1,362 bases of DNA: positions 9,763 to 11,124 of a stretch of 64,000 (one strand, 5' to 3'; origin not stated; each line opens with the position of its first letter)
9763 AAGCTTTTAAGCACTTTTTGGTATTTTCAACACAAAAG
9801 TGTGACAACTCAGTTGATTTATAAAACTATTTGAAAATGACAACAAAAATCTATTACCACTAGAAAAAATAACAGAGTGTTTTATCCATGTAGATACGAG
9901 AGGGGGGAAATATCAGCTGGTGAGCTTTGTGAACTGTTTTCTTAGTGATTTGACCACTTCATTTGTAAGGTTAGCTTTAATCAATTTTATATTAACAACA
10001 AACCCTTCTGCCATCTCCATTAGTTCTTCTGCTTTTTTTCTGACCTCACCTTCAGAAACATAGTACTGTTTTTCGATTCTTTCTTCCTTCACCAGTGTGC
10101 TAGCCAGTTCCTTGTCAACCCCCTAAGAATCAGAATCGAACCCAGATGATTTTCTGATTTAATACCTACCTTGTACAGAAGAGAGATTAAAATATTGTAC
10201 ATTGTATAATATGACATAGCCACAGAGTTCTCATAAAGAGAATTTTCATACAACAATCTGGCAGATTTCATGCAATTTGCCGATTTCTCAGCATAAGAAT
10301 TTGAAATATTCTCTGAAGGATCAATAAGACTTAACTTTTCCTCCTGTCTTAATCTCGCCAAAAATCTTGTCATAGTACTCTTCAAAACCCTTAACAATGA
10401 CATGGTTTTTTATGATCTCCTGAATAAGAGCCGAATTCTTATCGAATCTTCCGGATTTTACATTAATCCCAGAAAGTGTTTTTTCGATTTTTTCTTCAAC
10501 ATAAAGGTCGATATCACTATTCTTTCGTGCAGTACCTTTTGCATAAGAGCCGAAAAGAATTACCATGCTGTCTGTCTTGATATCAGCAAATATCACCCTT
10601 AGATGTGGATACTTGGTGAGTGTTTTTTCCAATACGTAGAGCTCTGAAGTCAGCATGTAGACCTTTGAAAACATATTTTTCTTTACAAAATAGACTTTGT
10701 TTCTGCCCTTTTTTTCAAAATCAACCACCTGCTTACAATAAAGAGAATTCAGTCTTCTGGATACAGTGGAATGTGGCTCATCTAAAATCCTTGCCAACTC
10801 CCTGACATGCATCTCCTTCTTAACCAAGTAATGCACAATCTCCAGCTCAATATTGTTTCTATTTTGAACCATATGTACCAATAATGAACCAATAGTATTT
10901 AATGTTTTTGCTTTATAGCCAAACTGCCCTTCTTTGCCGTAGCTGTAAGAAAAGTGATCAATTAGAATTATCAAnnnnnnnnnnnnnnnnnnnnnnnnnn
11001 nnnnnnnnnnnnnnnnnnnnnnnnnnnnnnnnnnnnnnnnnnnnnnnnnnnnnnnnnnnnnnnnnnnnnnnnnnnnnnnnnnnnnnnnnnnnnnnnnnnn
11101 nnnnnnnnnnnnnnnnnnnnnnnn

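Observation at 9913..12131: Two tandem, overlapping HTH-MNT/HEPN toxin-antitoxin cassettes inside the surface-protein island, with a non-canonical HEPN motif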

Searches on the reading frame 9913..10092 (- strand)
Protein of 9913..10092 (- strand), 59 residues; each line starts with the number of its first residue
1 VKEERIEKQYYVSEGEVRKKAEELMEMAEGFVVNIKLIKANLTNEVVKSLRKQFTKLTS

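Call 3: search_protein_families(library=pfam, proteins=[window:9913-10092:-], max_evalue=0.1)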
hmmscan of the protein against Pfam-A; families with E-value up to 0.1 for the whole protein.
window:9913-10092:- (59 aa): 0 families

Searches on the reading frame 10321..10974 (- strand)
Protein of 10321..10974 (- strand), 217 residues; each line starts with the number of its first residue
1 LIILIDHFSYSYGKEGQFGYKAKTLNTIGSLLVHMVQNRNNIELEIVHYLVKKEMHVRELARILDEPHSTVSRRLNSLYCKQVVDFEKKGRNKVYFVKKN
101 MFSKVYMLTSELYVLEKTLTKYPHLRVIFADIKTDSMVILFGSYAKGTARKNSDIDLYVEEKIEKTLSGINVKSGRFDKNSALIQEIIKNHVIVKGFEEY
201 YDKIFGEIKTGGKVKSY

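Call 3: search_protein_families(library=pfam, proteins=[window:10321-10974:-], max_evalue=0.1)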
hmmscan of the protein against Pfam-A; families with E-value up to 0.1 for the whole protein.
window:10321-10974:- (217 aa): 11 families
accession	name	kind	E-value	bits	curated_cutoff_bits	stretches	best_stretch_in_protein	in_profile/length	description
PF01909.29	NTP_transf_2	-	2.8e-09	37.7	21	1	130-177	9-47/93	Nucleotidyltransferase domain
PF18765.7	Polbeta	-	6.9e-08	33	26.9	1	136-164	14-42/93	Polymerase beta, Nucleotidyltransferase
PF25212.1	HVO_A0114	-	3.7e-05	23.9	27.6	1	44-97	25-79/84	HVO_A0114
PF01022.26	HTH_5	-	8.9e-05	22.7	22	1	44-79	5-40/47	Bacterial regulatory protein, arsR family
PF22600.2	MTPAP-like_central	-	0.00036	21.1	27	1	124-166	28-70/139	Poly(A) RNA polymerase, mitochondrial-like, central palm domain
PF12840.13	HTH_20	-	0.0009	19.6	27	1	44-78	7-42/51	Helix-turn-helix domain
PF01978.25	TrmB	-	0.00096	19.4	25.6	1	50-96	17-63/68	Sugar-specific transcriptional regulator TrmB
PF03965.22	Penicillinase_R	-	0.0036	18.1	22.6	1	43-97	5-64/115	Penicillinase repressor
PF09339.16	HTH_IclR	-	0.0046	17.2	22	1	54-78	18-42/52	IclR helix-turn-helix domain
PF12802.13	MarR_2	-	0.014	16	27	1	43-79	7-45/61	MarR family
PF13936.12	HTH_38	-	0.046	13.9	27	1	51-74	17-40/44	Helix-turn-helix domain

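Call 12: search_protein_families(library=ncbifam, proteins=[window:10321-10974:-], max_evalue=0.1)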
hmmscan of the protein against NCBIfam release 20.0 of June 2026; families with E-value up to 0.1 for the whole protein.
window:10321-10974:- (217 aa): 13 families
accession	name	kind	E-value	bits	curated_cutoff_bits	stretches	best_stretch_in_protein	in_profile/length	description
NF033788.1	HTH_metalloreg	subfamily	8.6e-10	38.3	55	1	44-102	14-73/77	metalloregulator ArsR/SmtB family transcription factor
NF047752.1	MntA_antitoxin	equivalog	1.9e-07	30.9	60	1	136-160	8-32/106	type VII toxin-antitoxin system MntA family adenylyltransferase antitoxin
TIGR01884.1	cas_HTH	subfamily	5.9e-06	25.8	60.2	1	31-99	132-200/202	CRISPR-associated CARF protein Csa3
NF053755.1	MsvR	equivalog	3.7e-05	23.5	220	1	40-107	12-82/236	transcriptional factor MsvR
NF033789.1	repress_SdpR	subfamily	0.00026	20.8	100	1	44-108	11-75/79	autorepressor SdpR family transcription factor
NF053606.1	Sta1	subfamily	0.00099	19.2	80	1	39-93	18-73/100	Sta1 family transcriptional regulator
NF051895.1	anti_phage_HalB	equivalog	0.0022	17.6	190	1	137-158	1-22/211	anti-phage Hailong system nucleotidyltransferase HalB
NF052532.1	TransRegPagRBaca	equivalog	0.008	16.3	170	1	41-100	27-86/99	transcriptional repressor PagR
NF008423.0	PRK11251.1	equivalog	0.0085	15.9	65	1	46-105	34-93/112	osmotically-inducible lipoprotein OsmE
NF040939.2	trans_reg_lrs14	equivalog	0.011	15.7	90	1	40-93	20-75/103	Lrs14 family HTH-type transcriptional regulator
NF012212.1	ANT_9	subfamily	0.03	13.6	340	1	138-159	24-45/249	aminoglycoside nucleotidyltransferase ANT(9)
NF009168.0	PRK12515.1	subfamily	0.061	12.8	236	1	30-76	123-169/189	RNA polymerase sigma factor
NF040642.1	sulf_sens_BigR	equivalog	0.074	13.1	155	0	42-99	21-78/95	sulfite-sensing transcriptional repressor BigR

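Call 45: search_protein_families(library=padloc, proteins=[window:10321-10872:-], max_evalue=0.01)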
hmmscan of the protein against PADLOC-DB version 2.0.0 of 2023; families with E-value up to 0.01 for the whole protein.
window:10321-10872:- (183 aa): 19 families
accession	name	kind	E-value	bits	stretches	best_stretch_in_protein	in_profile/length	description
PDLC04368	PDC-M05A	-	3.2e-13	48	1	17-125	26-131/201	-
PDLC01268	CasR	-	2.5e-08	32.1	1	9-61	126-174/179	"CAS-I,CAS-II,CAS-III,CAS-IV,CAS-V,CAS-VI; associated_signaling"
PDLC01434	CasR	-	1.6e-07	29.4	1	9-59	130-180/191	"CAS-I,CAS-II,CAS-III,CAS-IV,CAS-V,CAS-VI; associated_signaling"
PDLC04372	PDC-M05A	-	3e-07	28.9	1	7-68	91-151/167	-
PDLC04906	PDC-S09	-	5.2e-07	28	1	104-130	27-53/98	-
PDLC01438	Csa3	-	8.4e-07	27.3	1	8-93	149-222/305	"CAS-I,CAS-II,CAS-III,CAS-IV,CAS-V,CAS-VI; associated_signaling"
PDLC04903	PDC-S09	-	9.8e-07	27.1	1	103-125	28-50/108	-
PDLC04904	PDC-S09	-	1.5e-06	26.4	1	104-133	28-57/104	-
PDLC01852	CARF3--CARF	-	4.5e-06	24.7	1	7-60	143-197/208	-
PDLC01879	CARF3--CARF_TM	-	4.7e-06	24.4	1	7-61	156-207/222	-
PDLC04902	PDC-S09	-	6.9e-06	24.3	1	104-132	24-52/97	-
PDLC01858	CARF3--CARF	-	2e-05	22.6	1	9-58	146-192/204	-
PDLC01720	Csa3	-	2.5e-05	22.8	1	10-77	28-94/118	Csa3_1_CAS-I-II-III-IV-V-VI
PDLC01848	CARF3--CARF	-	3.5e-05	21.6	1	3-55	133-184/197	-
PDLC04907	PDC-S09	-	7e-05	20.9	1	102-125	28-51/114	-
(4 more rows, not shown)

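Call 66: search_solved_structures(query=window:10324-10872:-, max_evalue=0.01, show_alignments=2)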
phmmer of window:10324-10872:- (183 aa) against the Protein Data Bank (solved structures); distinct sequences matched with E-value up to 0.01: 1.
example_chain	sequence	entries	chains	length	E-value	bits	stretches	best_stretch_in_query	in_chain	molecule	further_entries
5yep_A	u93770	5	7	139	0.003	21.1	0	94-125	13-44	Toxin-antitoxin system antidote Mnt family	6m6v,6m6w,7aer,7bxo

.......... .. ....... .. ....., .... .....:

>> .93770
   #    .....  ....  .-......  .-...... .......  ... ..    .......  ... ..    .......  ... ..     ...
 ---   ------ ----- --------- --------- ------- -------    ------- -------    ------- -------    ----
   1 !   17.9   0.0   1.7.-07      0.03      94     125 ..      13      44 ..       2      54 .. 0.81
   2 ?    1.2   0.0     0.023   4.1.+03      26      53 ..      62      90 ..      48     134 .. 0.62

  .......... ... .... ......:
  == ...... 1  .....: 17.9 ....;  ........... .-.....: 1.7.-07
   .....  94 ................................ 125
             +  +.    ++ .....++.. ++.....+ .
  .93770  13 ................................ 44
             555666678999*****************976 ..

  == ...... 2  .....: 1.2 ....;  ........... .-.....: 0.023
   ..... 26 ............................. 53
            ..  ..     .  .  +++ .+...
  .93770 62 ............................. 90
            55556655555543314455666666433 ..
